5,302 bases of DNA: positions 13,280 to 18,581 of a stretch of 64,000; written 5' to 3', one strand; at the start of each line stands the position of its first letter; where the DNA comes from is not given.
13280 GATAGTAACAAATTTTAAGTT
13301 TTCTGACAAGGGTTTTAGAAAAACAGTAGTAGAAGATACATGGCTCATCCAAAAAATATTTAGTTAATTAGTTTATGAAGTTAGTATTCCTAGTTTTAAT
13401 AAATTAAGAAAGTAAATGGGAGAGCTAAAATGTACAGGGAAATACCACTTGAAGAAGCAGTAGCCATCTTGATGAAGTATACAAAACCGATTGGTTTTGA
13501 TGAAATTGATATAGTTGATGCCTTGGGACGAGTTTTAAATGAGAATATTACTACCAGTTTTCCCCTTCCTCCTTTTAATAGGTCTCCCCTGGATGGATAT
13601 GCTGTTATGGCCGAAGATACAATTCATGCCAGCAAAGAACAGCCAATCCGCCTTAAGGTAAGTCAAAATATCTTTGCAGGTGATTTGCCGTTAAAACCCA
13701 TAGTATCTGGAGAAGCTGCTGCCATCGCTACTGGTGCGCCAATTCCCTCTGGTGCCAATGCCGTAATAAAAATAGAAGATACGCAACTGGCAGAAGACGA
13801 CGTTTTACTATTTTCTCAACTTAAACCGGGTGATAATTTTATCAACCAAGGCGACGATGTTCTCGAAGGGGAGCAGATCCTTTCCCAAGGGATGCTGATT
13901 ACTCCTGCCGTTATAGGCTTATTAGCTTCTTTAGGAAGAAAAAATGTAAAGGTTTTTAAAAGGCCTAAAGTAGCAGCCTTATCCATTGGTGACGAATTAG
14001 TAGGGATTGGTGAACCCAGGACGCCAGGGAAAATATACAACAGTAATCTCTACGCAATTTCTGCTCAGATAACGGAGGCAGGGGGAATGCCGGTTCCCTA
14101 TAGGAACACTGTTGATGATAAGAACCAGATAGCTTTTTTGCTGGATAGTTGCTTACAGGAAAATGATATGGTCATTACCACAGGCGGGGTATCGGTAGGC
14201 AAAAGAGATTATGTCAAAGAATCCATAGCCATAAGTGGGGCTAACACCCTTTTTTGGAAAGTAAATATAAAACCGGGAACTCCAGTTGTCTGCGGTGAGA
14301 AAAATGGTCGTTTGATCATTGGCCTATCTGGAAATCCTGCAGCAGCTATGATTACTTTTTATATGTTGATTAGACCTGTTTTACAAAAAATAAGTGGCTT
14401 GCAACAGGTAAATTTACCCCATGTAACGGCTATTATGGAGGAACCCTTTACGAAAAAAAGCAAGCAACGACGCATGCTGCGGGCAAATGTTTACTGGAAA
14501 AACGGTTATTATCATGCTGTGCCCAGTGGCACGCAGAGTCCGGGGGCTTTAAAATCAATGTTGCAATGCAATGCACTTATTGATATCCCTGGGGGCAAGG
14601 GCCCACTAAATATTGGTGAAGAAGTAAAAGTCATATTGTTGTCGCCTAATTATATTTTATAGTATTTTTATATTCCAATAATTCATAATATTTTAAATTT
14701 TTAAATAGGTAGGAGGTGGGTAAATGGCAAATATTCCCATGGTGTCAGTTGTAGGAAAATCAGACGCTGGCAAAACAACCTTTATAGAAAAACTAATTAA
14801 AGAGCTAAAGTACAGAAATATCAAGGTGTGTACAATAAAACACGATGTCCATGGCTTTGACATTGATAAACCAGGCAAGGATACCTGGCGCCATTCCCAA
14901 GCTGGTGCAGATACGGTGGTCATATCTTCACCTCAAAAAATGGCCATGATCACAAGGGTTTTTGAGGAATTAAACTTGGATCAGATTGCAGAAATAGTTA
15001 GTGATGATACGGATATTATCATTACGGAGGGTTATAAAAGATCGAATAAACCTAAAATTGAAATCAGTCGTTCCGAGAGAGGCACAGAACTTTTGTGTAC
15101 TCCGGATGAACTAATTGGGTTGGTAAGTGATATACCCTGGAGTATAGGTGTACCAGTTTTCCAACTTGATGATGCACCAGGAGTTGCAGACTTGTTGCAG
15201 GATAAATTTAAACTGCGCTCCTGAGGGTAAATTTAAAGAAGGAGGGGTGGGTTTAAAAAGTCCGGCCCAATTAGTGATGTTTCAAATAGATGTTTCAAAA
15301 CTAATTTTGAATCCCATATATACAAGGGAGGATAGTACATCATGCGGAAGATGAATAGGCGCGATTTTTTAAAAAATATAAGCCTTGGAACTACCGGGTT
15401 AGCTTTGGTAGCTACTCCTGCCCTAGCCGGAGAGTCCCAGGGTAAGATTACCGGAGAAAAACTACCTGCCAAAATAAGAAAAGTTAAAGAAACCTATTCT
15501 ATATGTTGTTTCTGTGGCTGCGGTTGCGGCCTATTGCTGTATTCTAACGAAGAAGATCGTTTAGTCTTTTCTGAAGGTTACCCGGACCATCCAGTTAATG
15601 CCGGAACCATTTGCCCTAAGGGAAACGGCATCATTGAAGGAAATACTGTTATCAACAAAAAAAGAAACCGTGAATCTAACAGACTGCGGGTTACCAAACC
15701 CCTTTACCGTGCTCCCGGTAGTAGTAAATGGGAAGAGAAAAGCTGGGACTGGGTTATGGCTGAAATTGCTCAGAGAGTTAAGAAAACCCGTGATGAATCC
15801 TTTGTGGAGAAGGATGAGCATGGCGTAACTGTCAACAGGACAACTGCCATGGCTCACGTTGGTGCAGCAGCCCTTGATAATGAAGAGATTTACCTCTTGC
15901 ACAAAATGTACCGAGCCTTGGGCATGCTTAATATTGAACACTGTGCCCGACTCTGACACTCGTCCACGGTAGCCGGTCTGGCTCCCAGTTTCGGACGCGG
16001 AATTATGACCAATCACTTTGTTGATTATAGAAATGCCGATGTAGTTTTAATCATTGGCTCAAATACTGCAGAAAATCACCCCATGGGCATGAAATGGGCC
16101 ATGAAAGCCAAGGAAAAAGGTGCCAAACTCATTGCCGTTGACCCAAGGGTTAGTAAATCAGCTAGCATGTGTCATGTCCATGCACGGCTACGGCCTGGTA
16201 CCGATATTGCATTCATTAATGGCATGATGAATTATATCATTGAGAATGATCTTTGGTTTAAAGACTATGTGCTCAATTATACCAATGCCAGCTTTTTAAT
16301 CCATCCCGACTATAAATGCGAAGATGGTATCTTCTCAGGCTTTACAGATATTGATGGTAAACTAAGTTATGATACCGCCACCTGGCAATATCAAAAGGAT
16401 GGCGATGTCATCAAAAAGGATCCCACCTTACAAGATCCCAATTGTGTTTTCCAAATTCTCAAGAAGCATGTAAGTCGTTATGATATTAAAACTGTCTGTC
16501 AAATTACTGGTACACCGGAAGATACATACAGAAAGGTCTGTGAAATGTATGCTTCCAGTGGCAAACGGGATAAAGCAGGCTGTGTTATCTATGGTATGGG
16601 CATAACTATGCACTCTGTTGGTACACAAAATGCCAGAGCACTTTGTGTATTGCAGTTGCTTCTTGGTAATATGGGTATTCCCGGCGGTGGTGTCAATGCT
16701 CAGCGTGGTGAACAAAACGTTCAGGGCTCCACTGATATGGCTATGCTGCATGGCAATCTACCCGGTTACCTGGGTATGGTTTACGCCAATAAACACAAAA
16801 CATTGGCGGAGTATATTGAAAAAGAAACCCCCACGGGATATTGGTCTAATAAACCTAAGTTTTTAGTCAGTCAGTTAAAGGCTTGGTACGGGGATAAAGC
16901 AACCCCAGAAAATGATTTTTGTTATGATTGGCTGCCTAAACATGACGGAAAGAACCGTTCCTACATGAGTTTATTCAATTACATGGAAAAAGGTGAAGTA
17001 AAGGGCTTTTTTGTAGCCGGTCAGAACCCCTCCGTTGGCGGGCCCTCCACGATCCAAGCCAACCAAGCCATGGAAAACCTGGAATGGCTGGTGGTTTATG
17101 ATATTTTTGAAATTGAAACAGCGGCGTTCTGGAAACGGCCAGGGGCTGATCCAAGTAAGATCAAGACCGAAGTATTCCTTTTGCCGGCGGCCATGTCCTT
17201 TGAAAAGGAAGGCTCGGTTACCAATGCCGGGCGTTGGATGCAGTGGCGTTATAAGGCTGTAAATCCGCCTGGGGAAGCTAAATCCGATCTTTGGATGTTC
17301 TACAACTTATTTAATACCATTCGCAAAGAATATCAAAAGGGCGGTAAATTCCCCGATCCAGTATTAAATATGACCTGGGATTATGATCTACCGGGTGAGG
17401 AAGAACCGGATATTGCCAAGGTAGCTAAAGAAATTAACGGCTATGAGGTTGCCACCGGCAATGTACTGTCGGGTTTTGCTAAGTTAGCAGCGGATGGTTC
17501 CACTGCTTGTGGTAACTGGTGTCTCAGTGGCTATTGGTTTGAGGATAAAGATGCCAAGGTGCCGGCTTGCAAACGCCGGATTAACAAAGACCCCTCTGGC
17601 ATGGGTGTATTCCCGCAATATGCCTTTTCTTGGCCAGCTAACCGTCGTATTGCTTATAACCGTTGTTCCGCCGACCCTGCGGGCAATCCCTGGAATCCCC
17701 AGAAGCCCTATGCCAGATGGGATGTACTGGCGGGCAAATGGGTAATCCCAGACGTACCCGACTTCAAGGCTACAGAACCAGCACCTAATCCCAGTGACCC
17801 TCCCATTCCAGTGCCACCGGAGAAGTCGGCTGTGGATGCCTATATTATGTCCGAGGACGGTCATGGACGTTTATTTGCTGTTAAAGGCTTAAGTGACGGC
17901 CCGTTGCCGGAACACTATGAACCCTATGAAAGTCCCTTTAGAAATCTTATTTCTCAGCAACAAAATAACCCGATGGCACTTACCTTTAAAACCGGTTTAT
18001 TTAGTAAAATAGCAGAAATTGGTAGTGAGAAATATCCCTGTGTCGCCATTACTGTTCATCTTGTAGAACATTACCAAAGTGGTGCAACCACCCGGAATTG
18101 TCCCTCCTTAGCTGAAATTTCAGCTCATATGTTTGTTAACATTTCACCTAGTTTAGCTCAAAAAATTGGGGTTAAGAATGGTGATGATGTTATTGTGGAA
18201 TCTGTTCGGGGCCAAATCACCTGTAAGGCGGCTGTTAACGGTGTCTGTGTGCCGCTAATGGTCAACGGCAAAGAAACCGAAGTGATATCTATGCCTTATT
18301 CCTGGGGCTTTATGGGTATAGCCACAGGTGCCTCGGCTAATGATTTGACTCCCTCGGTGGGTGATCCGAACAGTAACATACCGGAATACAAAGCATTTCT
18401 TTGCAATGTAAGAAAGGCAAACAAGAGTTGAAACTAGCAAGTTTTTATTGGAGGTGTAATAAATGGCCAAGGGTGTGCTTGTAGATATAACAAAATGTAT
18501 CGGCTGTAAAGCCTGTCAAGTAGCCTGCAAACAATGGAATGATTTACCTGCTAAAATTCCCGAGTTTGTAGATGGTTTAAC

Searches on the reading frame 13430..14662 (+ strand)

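Call 5: search_protein_families(library=pfam, proteins=[window:13430-14662:+], max_evalue=0.01)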
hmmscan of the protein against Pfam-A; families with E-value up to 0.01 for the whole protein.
window:13430-14662:+ (410 aa): 3 families
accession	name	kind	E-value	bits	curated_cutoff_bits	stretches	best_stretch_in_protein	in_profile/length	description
PF03453.22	MoeA_N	-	6.6e-40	136.8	30.8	1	5-169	1-160/160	MoeA N-terminal region (domain I and II)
PF00994.29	MoCF_biosynth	-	2.6e-27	95.7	26.6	1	183-319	2-143/144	Probable molybdopterin binding domain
PF03454.20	MoeA_C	-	6.5e-14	52.4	22.1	1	334-404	2-72/72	MoeA C-terminal region (domain IV)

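Call 48: search_protein_families(library=ncbifam, proteins=[window:13430-14662:+], max_evalue=0.00001)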
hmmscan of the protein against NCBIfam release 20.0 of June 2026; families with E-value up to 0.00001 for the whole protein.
window:13430-14662:+ (410 aa): 7 families
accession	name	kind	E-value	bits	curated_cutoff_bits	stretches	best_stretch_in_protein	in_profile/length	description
NF011068.0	PRK14498.1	equivalog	3.2e-104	349.3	534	1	4-407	9-413/647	molybdopterin biosynthesis protein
NF007960.1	PRK10680.1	equivalog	3.3e-93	312.6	440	1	6-403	2-400/401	molybdopterin molybdotransferase MoeA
NF045515.2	Glp_gephyrin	equivalog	1.3e-90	304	475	1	7-404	3-403/403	molybdotransferase-like divisome protein Glp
NF050098.1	MoeA_actino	exception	2.5e-89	299.8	560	1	18-404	14-400/400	molybdopterin molybdotransferase MoeA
NF011060.0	PRK14491.1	equivalog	9.3e-78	262.1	532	1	7-402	202-592/598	bifunctional molybdopterin-guanine dinucleotide biosynthesis adaptor protein MobB/molybdopterin molybdotransferase MoeA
NF011067.0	PRK14497.1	equivalog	2.4e-65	221.1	536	1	8-365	14-367/546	putative molybdopterin biosynthesis protein MoeA/unknown domain fusion protein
TIGR00177.1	molyb_syn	domain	3.3e-27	95.3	85.35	1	179-316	2-148/148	molybdenum cofactor synthesis domain-containing protein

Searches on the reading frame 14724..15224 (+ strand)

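Call 5: search_protein_families(library=pfam, proteins=[window:14724-15224:+], max_evalue=0.01)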
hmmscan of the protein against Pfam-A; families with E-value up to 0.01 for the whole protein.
window:14724-15224:+ (166 aa): 7 families
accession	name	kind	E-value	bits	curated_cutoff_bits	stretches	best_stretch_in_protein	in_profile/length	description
PF03205.20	MobB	-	4.5e-46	156.5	26.6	1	7-136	2-133/133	Molybdopterin guanine dinucleotide synthesis protein B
PF01656.29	CbiA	-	0.0021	18.4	25.4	1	10-101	5-81/125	CobQ/CobB/MinD/ParA nucleotide binding domain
PF03266.21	NTPase_1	-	0.0026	18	23.9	1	7-38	2-33/168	NTPase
PF00009.33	GTP_EFTU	-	0.0027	17.7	26.5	1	3-30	2-29/188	Elongation factor Tu GTP binding domain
PF19993.5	DO-GTPase2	-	0.0029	17.7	27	1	6-29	2-25/226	Double-GTPase 2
PF01926.29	MMR_HSR1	-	0.0043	17.6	21.9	1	7-46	2-42/113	50S ribosome-binding GTPase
PF00485.24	PRK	-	0.0071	16.6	22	0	7-43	2-38/196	Phosphoribulokinase / Uridine kinase family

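Call 48: search_protein_families(library=ncbifam, proteins=[window:14724-15224:+], max_evalue=0.00001)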
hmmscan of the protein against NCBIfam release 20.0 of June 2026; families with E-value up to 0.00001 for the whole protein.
window:14724-15224:+ (166 aa): 12 families
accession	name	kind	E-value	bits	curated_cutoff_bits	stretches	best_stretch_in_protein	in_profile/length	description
NF011056.0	PRK14489.1-1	equivalog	1.5e-47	162.4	379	1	3-163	202-355/363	bifunctional molybdenum cofactor guanylyltransferase MobA/molybdopterin-guanine dinucleotide biosynthesis adaptor protein MobB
TIGR00176.1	mobB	equivalog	2e-43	148.1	76.2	1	7-158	2-152/155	molybdopterin-guanine dinucleotide biosynthesis protein B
NF011060.0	PRK14491.1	equivalog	3.4e-35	121.6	532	1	2-161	9-173/598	bifunctional molybdopterin-guanine dinucleotide biosynthesis adaptor protein MobB/molybdopterin molybdotransferase MoeA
NF008021.0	PRK10751.1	equivalog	1e-27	97.3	204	1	3-162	5-169/174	molybdopterin-guanine dinucleotide biosynthesis protein MobB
NF011066.0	PRK14495.1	equivalog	2.5e-26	92.7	596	1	8-160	5-159/452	putative molybdopterin-guanine dinucleotide biosynthesis protein MobB/unknown domain fusion protein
NF011059.0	PRK14490.1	equivalog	1.6e-23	83.5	354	1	7-162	14-172/374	bifunctional molybdenum cofactor guanylyltransferase MobA/molybdopterin-guanine dinucleotide biosynthesis adaptor protein MobB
NF011057.0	PRK14489.1-2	subfamily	2.8e-21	76.2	541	1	6-118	204-318/363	bifunctional molybdenum cofactor guanylyltransferase MobA/molybdopterin-guanine dinucleotide biosynthesis adaptor protein MobB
NF011062.0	PRK14494.1-1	equivalog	2.1e-19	70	323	1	6-124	3-117/231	putative molybdopterin-guanine dinucleotide biosynthesis protein MobB/FeS domain-containing protein protein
NF011063.0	PRK14494.1-2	equivalog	1.4e-17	64.2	258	1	6-117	3-111/227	putative molybdopterin-guanine dinucleotide biosynthesis protein MobB/FeS domain-containing protein protein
NF011061.0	PRK14493.1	equivalog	6e-13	48.9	215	1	6-126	3-118/274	molybdopterin synthase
NF011064.0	PRK14494.1-3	equivalog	1.3e-11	44.3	418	1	7-122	4-112/244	putative molybdopterin-guanine dinucleotide biosynthesis protein MobB/FeS domain-containing protein protein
NF011065.0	PRK14494.1-4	equivalog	1.4e-08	34.4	287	1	6-159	12-157/244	putative molybdopterin-guanine dinucleotide biosynthesis protein MobB/FeS domain-containing protein protein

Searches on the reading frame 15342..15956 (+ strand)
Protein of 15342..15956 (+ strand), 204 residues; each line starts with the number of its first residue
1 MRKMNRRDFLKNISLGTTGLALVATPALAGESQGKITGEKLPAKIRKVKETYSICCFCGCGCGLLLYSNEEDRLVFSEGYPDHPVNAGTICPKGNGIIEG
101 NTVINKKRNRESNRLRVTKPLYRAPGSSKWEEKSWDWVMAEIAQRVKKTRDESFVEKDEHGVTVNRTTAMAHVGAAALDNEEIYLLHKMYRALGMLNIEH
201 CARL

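Call 5: search_protein_families(library=pfam, proteins=[window:15342-15956:+], max_evalue=0.01)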
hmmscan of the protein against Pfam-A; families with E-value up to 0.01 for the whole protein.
window:15342-15956:+ (204 aa): 2 families
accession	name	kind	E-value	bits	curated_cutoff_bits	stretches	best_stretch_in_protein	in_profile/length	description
PF04879.21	Molybdop_Fe4S4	-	6.9e-15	55.2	22.7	1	49-97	2-49/55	Molybdopterin oxidoreductase Fe4S4 domain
PF00384.28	Molybdopterin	-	0.00027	20.5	24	1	116-199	1-76/353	Molybdopterin oxidoreductase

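Call 48: search_protein_families(library=ncbifam, proteins=[window:15342-15953:+], max_evalue=0.00001)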
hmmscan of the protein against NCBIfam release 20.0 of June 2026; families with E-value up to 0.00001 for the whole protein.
window:15342-15953:+ (204 aa): 7 families
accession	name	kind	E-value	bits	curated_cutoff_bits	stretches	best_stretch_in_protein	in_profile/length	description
TIGR01553.1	formate-DH-alph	equivalog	3.6e-51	174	814.2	1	4-203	2-193/1009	formate dehydrogenase-N subunit alpha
NF041513.1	formate_DH_Act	exception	4.2e-35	120.9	1400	1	51-204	43-185/1067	formate dehydrogenase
TIGR01591.1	Fdh-alpha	equivalog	1.7e-20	72.7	666.25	1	54-204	2-128/672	formate dehydrogenase subunit alpha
NF012032.0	PRK15488.1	equivalog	4.8e-12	44.7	694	1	3-152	2-136/759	thiosulfate reductase PhsA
TIGR01706.1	NAPA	equivalog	2.6e-11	42.6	930.55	1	3-153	1-139/830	periplasmic nitrate reductase subunit alpha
NF010055.0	PRK13532.1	equivalog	3.8e-11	42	904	1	3-153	2-139/830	nitrate reductase catalytic subunit NapA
NF047855.1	AssmNtatRedNasC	equivalog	3.4e-07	28.9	1100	1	47-192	17-140/708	assimilatory nitrate reductase catalytic subunit NasC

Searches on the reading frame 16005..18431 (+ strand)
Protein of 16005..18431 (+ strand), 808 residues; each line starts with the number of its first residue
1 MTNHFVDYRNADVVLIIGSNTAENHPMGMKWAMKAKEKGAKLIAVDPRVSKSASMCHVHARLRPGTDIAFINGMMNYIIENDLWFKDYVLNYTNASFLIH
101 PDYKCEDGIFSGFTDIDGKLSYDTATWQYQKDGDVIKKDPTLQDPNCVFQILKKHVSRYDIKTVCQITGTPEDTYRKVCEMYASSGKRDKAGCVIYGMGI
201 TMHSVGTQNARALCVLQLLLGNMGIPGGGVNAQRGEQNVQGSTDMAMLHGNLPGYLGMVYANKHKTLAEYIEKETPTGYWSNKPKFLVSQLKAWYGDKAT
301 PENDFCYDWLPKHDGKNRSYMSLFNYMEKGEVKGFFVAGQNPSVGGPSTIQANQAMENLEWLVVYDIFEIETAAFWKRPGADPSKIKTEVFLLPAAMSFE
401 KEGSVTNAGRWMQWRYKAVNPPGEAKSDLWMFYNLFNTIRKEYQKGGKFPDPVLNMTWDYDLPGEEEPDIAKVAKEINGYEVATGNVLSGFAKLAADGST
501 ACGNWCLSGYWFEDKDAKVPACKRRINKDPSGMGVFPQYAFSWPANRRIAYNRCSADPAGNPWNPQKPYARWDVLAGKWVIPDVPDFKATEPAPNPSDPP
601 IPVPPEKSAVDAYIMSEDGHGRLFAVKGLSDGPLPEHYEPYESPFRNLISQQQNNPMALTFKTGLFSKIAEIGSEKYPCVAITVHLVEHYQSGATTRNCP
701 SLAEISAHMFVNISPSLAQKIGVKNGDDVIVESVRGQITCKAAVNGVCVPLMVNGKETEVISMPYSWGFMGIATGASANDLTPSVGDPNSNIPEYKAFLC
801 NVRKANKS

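Call 5: search_protein_families(library=pfam, proteins=[window:16005-18431:+], max_evalue=0.01)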
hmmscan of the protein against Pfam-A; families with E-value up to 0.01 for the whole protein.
window:16005-18431:+ (808 aa): 2 families
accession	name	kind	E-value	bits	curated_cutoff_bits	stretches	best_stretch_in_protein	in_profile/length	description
PF00384.28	Molybdopterin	-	1.7e-34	119.9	24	1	2-436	99-351/353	Molybdopterin oxidoreductase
PF01568.27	Molydop_binding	-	1.6e-18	67.2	26.8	1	682-798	4-109/110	Molydopterin dinucleotide binding domain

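Call 48: search_protein_families(library=ncbifam, proteins=[window:16005-18431:+], max_evalue=0.00001)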
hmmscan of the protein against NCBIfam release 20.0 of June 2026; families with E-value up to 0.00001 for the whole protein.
window:16005-18431:+ (808 aa): 25 families
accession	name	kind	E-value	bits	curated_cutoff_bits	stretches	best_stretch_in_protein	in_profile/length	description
TIGR01553.1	formate-DH-alph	equivalog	2.1e-271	903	814.2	1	1-804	212-1009/1009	formate dehydrogenase-N subunit alpha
NF041513.1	formate_DH_Act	exception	3.4e-243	809.9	1400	2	136-806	375-1050/1067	formate dehydrogenase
TIGR01591.1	Fdh-alpha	equivalog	3.8e-90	302.9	666.25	4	149-267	241-355/672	formate dehydrogenase subunit alpha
NF047855.1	AssmNtatRedNasC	equivalog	1.3e-54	185.7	1100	4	1-94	171-264/708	assimilatory nitrate reductase catalytic subunit NasC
NF010055.0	PRK13532.1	equivalog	7.3e-35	120.4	904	3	6-286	202-461/830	nitrate reductase catalytic subunit NapA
TIGR01706.1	NAPA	equivalog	6.7e-33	114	930.55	3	6-285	202-460/830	periplasmic nitrate reductase subunit alpha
TIGR01701.1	Fdhalpha-like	subfamily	7.1e-29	100.5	582.15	1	6-247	194-403/744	FdhF/YdeP family oxidoreductase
TIGR03479.1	DMSO_red_II_alp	subfamily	2.7e-26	91.9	984.75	2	146-443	385-647/913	molybdopterin-dependent oxidoreductase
NF041323.1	Nitr_red_NasA_Halo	equivalog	7.8e-26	90.8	1000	1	6-94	148-237/673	assimilatory nitrate reductase NasA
TIGR02166.1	dmsA_ynfE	subfamily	2.4e-21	75.5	777.7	2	6-92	207-298/794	DMSO/selenate family reductase complex A subunit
NF012032.0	PRK15488.1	equivalog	8.7e-19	67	694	1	7-94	193-282/759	thiosulfate reductase PhsA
NF007406.0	PRK09939.1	equivalog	1.4e-17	63.2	1473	1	139-244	312-413/759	acid resistance putative oxidoreductase YdeP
TIGR02693.1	arsenite_ox_L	equivalog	2.8e-16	58.7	359.05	1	38-238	265-422/806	arsenate reductase (azurin) large subunit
TIGR00509.1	bisC_fam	subfamily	3.9e-15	55.2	1017.55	1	29-94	194-260/772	molybdopterin guanine dinucleotide-containing S/N-oxide reductase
NF041885.1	selenate_YnfE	exception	5.5e-13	47.6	1675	0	3-91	211-304/805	selenate/tellurate reductase subunit YnfE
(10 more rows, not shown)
